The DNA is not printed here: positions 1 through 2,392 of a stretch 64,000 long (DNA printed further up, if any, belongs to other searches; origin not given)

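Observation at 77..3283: GH112 plus GH130 phosphorylase operon: a phosphorolytic route for Gal-beta1,3-HexNAc and beta-mannosides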

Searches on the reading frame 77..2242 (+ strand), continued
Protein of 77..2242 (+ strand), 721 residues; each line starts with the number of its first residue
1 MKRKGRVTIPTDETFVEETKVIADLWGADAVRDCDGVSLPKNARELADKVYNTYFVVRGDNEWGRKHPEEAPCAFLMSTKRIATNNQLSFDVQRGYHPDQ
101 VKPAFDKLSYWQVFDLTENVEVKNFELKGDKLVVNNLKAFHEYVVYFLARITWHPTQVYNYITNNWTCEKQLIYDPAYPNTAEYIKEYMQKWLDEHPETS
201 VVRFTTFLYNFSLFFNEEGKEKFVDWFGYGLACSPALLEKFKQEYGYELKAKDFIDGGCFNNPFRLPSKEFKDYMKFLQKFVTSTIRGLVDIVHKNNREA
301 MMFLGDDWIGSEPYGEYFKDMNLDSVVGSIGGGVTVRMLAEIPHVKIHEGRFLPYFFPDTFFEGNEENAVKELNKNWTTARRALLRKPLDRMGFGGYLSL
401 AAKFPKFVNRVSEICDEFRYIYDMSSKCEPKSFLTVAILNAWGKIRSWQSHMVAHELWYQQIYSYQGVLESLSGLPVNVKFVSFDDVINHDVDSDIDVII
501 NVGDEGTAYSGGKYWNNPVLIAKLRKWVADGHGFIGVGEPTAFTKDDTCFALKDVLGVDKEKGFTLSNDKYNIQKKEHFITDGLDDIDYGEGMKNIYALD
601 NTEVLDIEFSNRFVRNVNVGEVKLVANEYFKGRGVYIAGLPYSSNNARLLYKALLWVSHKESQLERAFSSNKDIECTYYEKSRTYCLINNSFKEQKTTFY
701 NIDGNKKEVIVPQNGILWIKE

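Call 45: find_homologous_proteins(query=window:77-2242:+)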
Query window:77-2242:+ (721 aa): 8000 proteins with E <= 0.001 among 8000 candidates; the best 120 are listed.
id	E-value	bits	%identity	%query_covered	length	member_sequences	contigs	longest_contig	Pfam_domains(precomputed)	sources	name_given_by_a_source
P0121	0.0e+0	1701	100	100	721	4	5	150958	PF09508.17,PF17385.9,PF17386.9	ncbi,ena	-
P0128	0.0e+0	1351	79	98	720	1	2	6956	PF09508.17,PF17385.9,PF17386.9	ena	-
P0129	0.0e+0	1350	77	100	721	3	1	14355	PF09508.17,PF17385.9,PF17386.9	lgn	-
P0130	0.0e+0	1342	78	99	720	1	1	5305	PF09508.17,PF17385.9,PF17386.9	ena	-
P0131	0.0e+0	1334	78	100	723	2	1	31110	PF09508.17,PF17385.9,PF17386.9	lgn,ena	-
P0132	0.0e+0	1332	77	100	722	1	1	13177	PF09508.17,PF17385.9,PF17386.9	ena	-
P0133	0.0e+0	1332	78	99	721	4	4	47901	PF09508.17,PF17385.9,PF17386.9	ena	-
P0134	0.0e+0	1322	77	100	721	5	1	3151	PF09508.17,PF17385.9,PF17386.9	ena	-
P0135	0.0e+0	1319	76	100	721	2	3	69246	PF09508.17,PF17385.9,PF17386.9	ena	-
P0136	0.0e+0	1317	77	100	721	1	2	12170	PF09508.17,PF17385.9,PF17386.9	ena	-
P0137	0.0e+0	1314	78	99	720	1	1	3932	PF09508.17,PF17385.9,PF17386.9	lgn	-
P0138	0.0e+0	1297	75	100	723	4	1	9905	PF09508.17,PF17385.9,PF17386.9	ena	-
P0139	0.0e+0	1282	75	100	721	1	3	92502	PF09508.17,PF17385.9,PF17386.9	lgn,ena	-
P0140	0.0e+0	1276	75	100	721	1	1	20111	PF09508.17,PF17385.9,PF17386.9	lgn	-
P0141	0.0e+0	1272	74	100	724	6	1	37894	PF09508.17,PF17385.9,PF17386.9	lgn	-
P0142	0.0e+0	1272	75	98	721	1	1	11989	PF09508.17,PF17385.9,PF17386.9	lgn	-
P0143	0.0e+0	1188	67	100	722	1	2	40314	PF09508.17,PF17385.9,PF17386.9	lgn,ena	-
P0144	0.0e+0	1183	71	100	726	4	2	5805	PF09508.17,PF17385.9,PF17386.9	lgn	-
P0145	0.0e+0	1178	67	100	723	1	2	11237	PF09508.17,PF17385.9,PF17386.9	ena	-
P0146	0.0e+0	1178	67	100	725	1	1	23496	PF09508.17,PF17385.9,PF17386.9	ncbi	-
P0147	0.0e+0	1176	70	100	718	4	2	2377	PF09508.17,PF17385.9,PF17386.9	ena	-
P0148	0.0e+0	1176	67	99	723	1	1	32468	PF09508.17,PF17385.9,PF17386.9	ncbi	-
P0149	0.0e+0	1172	67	100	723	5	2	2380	PF09508.17,PF17385.9,PF17386.9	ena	-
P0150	0.0e+0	1164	68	100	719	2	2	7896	PF09508.17,PF17385.9,PF06283.18,PF17386.9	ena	-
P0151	0.0e+0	1163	68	99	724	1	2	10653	PF09508.17,PF17385.9,PF17386.9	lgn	-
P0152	0.0e+0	1160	67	99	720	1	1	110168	PF09508.17,PF17385.9,PF17386.9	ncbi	-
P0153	0.0e+0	1160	67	100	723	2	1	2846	PF09508.17,PF17385.9,PF17386.9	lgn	-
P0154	0.0e+0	1160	67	99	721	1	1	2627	PF09508.17,PF17385.9,PF17386.9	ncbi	-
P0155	0.0e+0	1159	69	100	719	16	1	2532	PF09508.17,PF17385.9,PF06283.18,PF17386.9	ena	-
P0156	0.0e+0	1154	66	100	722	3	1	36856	PF09508.17,PF17385.9,PF17386.9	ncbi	-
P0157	0.0e+0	1151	66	99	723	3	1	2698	PF09508.17,PF17385.9,PF17386.9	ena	-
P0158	0.0e+0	1151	67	100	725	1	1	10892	PF09508.17,PF17385.9,PF17386.9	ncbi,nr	ncbi:MAG: 1,3-beta-galactosyl-N-acetylhexosamine phosphorylase [Clostridia bacterium]|nr:1,3-beta-ga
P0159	0.0e+0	1151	67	100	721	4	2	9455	PF09508.17,PF17385.9,PF17386.9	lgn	-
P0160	0.0e+0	1150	67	100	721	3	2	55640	PF09508.17,PF17385.9,PF17386.9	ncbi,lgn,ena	-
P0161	0.0e+0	1150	68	99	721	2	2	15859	PF09508.17,PF17385.9,PF17386.9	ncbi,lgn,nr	ncbi:MAG: 1,3-beta-galactosyl-N-acetylhexosamine phosphorylase [Bacilli bacterium]|nr:1,3-beta-galac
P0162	0.0e+0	1149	67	100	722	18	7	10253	PF09508.17,PF17385.9,PF17386.9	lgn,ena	-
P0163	0.0e+0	1147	66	99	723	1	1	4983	PF09508.17,PF17385.9,PF17386.9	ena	-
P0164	0.0e+0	1147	67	99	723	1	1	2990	PF09508.17,PF17385.9,PF17386.9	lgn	-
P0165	0.0e+0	1145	66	99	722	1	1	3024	PF09508.17,PF17385.9,PF17386.9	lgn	-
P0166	0.0e+0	1145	66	99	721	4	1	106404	PF09508.17,PF17385.9,PF17386.9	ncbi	-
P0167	0.0e+0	1142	68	100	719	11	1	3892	PF09508.17,PF17385.9,PF17386.9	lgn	-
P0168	0.0e+0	1141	66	99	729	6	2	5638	PF09508.17,PF17385.9,PF17386.9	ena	-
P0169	0.0e+0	1141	67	100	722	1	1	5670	PF09508.17,PF17385.9,PF17386.9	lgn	-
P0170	0.0e+0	1140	66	100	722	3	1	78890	PF09508.17,PF17385.9,PF17386.9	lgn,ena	-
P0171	0.0e+0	1140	67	100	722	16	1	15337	PF09508.17,PF17385.9,PF17386.9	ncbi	-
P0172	0.0e+0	1140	66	99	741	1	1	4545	PF09508.17,PF17385.9,PF17386.9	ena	-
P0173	0.0e+0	1138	65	100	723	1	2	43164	PF09508.17,PF17385.9,PF17386.9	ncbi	-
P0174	0.0e+0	1137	66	99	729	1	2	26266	PF09508.17,PF17385.9,PF17386.9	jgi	-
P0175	0.0e+0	1137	66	99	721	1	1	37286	PF09508.17,PF17385.9,PF17386.9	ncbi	-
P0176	0.0e+0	1136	65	99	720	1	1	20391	PF09508.17,PF17385.9,PF17386.9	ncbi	-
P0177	0.0e+0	1134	65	99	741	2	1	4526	PF09508.17,PF17385.9,PF17386.9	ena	-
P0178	0.0e+0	1133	66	99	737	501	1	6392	PF09508.17,PF17385.9,PF17386.9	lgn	-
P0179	0.0e+0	1133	66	99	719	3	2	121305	PF09508.17,PF17385.9,PF17386.9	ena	-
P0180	0.0e+0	1131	65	99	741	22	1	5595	PF09508.17,PF17385.9,PF17386.9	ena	-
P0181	0.0e+0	1130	65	99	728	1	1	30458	PF09508.17,PF17385.9,PF17386.9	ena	-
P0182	0.0e+0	1130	67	99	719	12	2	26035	PF09508.17,PF17385.9,PF17386.9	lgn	-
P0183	0.0e+0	1130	66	100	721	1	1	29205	PF09508.17,PF17385.9,PF17386.9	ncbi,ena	-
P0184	0.0e+0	1130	66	99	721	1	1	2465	PF09508.17,PF17385.9,PF17386.9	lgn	-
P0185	0.0e+0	1130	66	98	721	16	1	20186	PF09508.17,PF17385.9,PF17386.9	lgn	-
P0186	0.0e+0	1129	66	99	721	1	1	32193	PF09508.17,PF17385.9,PF17386.9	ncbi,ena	-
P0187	0.0e+0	1129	66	99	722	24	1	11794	PF09508.17,PF17385.9,PF17386.9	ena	-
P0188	0.0e+0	1128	66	99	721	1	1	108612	PF09508.17,PF17385.9,PF17386.9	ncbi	-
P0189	0.0e+0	1128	67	97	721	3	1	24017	PF09508.17,PF17385.9,PF17386.9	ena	-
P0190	0.0e+0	1127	65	99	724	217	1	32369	PF09508.17,PF17385.9,PF17386.9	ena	-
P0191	0.0e+0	1127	66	99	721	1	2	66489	PF09508.17,PF17385.9,PF17386.9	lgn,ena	-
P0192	0.0e+0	1127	65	100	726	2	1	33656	PF09508.17,PF17385.9,PF17386.9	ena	-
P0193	0.0e+0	1127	66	99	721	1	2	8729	PF09508.17,PF17385.9,PF17386.9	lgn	-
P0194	0.0e+0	1127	66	99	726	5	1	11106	PF09508.17,PF17385.9,PF17386.9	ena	-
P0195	0.0e+0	1126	66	100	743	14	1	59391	PF09508.17,PF17385.9,PF17386.9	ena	-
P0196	0.0e+0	1126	65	99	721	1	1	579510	PF09508.17,PF17385.9,PF17386.9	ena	-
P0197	0.0e+0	1125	66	99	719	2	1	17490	PF09508.17,PF17385.9,PF17386.9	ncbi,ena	-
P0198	0.0e+0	1125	65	100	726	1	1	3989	PF09508.17,PF17385.9,PF17386.9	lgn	-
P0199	0.0e+0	1124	67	99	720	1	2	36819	PF09508.17,PF17385.9,PF17386.9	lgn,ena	-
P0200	0.0e+0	1124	65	100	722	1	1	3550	PF09508.17,PF17385.9,PF17386.9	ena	-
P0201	0.0e+0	1124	66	99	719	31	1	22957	PF09508.17,PF17385.9,PF17386.9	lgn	-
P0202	0.0e+0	1124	66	97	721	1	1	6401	PF09508.17,PF17385.9,PF17386.9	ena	-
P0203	0.0e+0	1124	65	100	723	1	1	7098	PF09508.17,PF17385.9,PF17386.9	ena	-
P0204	0.0e+0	1124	66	99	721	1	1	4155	PF09508.17,PF17385.9,PF17386.9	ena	-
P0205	0.0e+0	1123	66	99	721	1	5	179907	PF09508.17,PF17385.9,PF17386.9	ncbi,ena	-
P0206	0.0e+0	1123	65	99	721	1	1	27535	PF09508.17,PF17385.9,PF17386.9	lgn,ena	-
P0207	0.0e+0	1123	65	99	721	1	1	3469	PF09508.17,PF17385.9,PF17386.9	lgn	-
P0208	0.0e+0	1123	65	100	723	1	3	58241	PF09508.17,PF17385.9,PF17386.9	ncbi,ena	-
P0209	0.0e+0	1123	65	100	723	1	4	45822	PF09508.17,PF17385.9,PF17386.9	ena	-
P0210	0.0e+0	1123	66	99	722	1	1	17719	PF09508.17,PF17385.9,PF17386.9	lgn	-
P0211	0.0e+0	1123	65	100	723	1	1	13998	PF09508.17,PF17385.9,PF17386.9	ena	-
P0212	0.0e+0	1123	65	100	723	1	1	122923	PF09508.17,PF17385.9,PF17386.9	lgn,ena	-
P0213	0.0e+0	1123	65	100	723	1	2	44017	PF09508.17,PF17385.9,PF17386.9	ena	-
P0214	0.0e+0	1122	65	100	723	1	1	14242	PF09508.17,PF17385.9,PF17386.9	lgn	-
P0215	0.0e+0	1122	65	100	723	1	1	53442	PF09508.17,PF17385.9,PF17386.9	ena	-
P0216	0.0e+0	1122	66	98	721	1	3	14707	PF09508.17,PF17385.9,PF17386.9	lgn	-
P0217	0.0e+0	1122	65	100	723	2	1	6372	PF09508.17,PF17385.9,PF17386.9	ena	-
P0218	0.0e+0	1122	65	100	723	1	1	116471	PF09508.17,PF17385.9,PF17386.9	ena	-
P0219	0.0e+0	1121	65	100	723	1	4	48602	PF09508.17,PF17385.9,PF17386.9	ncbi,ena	-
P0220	0.0e+0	1121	65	100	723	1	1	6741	PF09508.17,PF17385.9,PF17386.9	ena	-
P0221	0.0e+0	1121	65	100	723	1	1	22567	PF09508.17,PF17385.9,PF17386.9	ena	-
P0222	0.0e+0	1120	65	100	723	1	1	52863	PF09508.17,PF17385.9,PF17386.9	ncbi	-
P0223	0.0e+0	1120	65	100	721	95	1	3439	PF09508.17,PF17385.9,PF17386.9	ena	-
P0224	0.0e+0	1120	65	100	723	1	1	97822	PF09508.17,PF17385.9,PF17386.9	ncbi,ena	-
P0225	0.0e+0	1120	66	98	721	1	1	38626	PF09508.17,PF17385.9,PF17386.9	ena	-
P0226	0.0e+0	1119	65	100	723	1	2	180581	PF09508.17,PF17385.9,PF17386.9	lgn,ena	-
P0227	0.0e+0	1119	65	99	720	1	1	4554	PF09508.17,PF17385.9,PF17386.9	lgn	-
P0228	0.0e+0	1119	64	100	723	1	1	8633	PF09508.17,PF17385.9,PF17386.9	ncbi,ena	-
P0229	0.0e+0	1119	65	99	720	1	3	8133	PF09508.17,PF17385.9,PF17386.9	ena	-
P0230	0.0e+0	1118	65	99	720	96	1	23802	PF09508.17,PF17385.9,PF17386.9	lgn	-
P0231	0.0e+0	1118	64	100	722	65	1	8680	PF09508.17,PF17385.9,PF17386.9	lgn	-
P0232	0.0e+0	1118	65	99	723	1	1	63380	PF09508.17,PF17385.9,PF17386.9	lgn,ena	-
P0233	0.0e+0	1118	65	100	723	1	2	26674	PF09508.17,PF17385.9,PF17386.9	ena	-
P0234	0.0e+0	1118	66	99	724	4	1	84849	PF09508.17,PF17385.9,PF17386.9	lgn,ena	-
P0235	0.0e+0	1117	65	99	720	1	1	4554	PF09508.17,PF17385.9,PF17386.9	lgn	-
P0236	0.0e+0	1117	65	100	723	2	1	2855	PF09508.17,PF17385.9,PF17386.9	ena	-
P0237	0.0e+0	1117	65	100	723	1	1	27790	PF09508.17,PF17385.9,PF17386.9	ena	-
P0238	0.0e+0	1116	66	98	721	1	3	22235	PF09508.17,PF17385.9,PF17386.9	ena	-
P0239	0.0e+0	1116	66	99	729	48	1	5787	PF09508.17,PF17385.9,PF17386.9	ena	-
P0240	0.0e+0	1112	65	99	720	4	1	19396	PF09508.17,PF17385.9,PF17386.9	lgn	-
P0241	0.0e+0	1111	64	100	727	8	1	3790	PF09508.17,PF17385.9,PF17386.9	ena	-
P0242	0.0e+0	1111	66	100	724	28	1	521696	PF09508.17,PF17385.9,PF17386.9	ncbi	-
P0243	0.0e+0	1111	65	98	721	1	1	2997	PF09508.17,PF17385.9,PF17386.9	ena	-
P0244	0.0e+0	1110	64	99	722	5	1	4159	PF09508.17,PF17385.9,PF17386.9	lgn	-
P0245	0.0e+0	1107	65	99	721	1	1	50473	PF09508.17,PF17385.9,PF17386.9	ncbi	-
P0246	0.0e+0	1106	65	98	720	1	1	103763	PF09508.17,PF17385.9,PF17386.9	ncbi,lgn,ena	-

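Call 46: find_encoding_contigs(protein=P0135, flank=8000, max_places=1)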
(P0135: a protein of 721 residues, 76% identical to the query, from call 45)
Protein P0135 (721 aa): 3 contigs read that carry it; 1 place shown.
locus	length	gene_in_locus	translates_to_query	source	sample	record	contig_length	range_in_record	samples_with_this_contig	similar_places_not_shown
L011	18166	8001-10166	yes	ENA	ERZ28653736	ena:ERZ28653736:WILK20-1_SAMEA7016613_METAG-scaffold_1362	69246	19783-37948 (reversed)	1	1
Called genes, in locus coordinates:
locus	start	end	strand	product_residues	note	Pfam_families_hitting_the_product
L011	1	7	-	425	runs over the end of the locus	PF00005:ABC_tran, PF17912:OB_MalK (faint)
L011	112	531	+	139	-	PF05025:RbsD_FucU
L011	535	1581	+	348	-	PF06271:RDD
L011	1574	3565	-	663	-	PF00933:Glyco_hydro_3, PF01915:Glyco_hydro_3_C, PF14310:Fn3-like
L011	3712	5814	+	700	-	-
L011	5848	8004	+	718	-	PF09479:Flg_new, PF02210:Laminin_G_2 (faint)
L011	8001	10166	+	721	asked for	PF09508:Lact_bio_phlase, PF17385:LBP_M, PF17386:LBP_C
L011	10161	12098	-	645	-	PF17389:Bac_rhamnosid6H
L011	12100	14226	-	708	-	PF22124:Glyco_hydro_95_cat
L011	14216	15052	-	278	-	PF10114:PocR, PF00165:HTH_AraC (faint), PF12833:HTH_18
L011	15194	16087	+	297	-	PF00528:BPD_transp_1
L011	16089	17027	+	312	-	PF00528:BPD_transp_1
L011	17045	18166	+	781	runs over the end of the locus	-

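Call 47: find_encoding_contigs(protein=P0139, flank=8000, max_places=1)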
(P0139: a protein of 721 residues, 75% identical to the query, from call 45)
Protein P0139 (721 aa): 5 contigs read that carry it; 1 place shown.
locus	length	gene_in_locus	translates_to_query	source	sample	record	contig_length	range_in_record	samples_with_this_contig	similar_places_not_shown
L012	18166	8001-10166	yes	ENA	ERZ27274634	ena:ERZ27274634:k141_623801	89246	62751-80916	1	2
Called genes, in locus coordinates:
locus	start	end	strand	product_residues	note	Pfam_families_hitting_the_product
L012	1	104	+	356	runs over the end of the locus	PF02463:SMC_N, PF13175:AAA_15, PF13476:AAA_23, PF13304:AAA_21 (weak)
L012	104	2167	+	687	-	PF02518:HATPase_c, PF00204:DNA_gyraseB, PF01751:Toprim, PF00986:DNA_gyraseB_C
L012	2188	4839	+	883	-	PF00521:DNA_topoisoIV, PF03989:DNA_gyraseA_C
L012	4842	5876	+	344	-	PF00534:Glycos_transf_1, PF13692:Glyco_trans_1_4 (weak)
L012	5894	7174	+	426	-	PF02403:Seryl_tRNA_N, PF00587:tRNA-synt_2b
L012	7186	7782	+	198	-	-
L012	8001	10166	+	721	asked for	PF09508:Lact_bio_phlase, PF17385:LBP_M, PF17386:LBP_C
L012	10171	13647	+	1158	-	-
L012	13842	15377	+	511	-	-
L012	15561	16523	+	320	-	PF00528:BPD_transp_1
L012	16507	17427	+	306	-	PF00528:BPD_transp_1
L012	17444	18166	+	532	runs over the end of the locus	PF13416:SBP_bac_8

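Call 48: find_encoding_contigs(protein=P0133, flank=8000, max_places=1)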
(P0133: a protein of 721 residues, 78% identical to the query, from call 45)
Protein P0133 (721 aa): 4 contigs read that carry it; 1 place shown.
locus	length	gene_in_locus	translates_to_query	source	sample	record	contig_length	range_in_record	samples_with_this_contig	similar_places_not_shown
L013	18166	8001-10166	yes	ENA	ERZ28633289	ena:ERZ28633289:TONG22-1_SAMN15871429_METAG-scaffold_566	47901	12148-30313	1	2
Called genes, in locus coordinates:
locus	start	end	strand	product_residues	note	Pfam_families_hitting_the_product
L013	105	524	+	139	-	PF05025:RbsD_FucU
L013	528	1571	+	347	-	PF06271:RDD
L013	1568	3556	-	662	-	PF00933:Glyco_hydro_3, PF01915:Glyco_hydro_3_C, PF14310:Fn3-like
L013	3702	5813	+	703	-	-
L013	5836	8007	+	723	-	PF09479:Flg_new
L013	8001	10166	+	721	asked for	PF09508:Lact_bio_phlase, PF17385:LBP_M, PF17386:LBP_C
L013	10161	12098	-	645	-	PF17389:Bac_rhamnosid6H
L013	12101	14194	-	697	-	PF22124:Glyco_hydro_95_cat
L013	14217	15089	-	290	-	PF10114:PocR, PF00165:HTH_AraC (faint), PF12833:HTH_18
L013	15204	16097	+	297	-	PF00528:BPD_transp_1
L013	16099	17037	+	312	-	PF00528:BPD_transp_1 (weak)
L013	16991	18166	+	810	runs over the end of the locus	-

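Call 49: find_encoding_contigs(protein=P0152, flank=8000, max_places=1)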
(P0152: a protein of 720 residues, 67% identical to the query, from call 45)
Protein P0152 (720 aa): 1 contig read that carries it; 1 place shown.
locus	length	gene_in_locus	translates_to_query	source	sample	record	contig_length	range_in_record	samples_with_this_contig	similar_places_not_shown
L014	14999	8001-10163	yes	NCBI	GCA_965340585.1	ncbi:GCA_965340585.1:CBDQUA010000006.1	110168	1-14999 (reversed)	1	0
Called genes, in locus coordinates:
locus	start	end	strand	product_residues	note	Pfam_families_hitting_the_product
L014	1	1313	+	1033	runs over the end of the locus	-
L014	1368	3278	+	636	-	PF16126:DUF4838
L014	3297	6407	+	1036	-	PF02368:Big_2 (faint), PF26918:Ig_Eae (weak)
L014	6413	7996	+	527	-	PF01055:Glyco_hydro_31_2nd, PF21365:Glyco_hydro_31_3rd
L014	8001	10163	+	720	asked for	PF09508:Lact_bio_phlase, PF17385:LBP_M, PF17386:LBP_C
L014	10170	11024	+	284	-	PF04616:Glyco_hydro_43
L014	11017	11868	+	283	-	PF01261:AP_endonuc_2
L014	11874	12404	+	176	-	PF03786:UxuA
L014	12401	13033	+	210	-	PF00657:Lipase_GDSL, PF13472:Lipase_GDSL_2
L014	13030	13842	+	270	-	PF00106:adh_short, PF13561:adh_short_C2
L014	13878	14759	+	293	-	PF02588:YitT_membrane, PF10035:DUF2179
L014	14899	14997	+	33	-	?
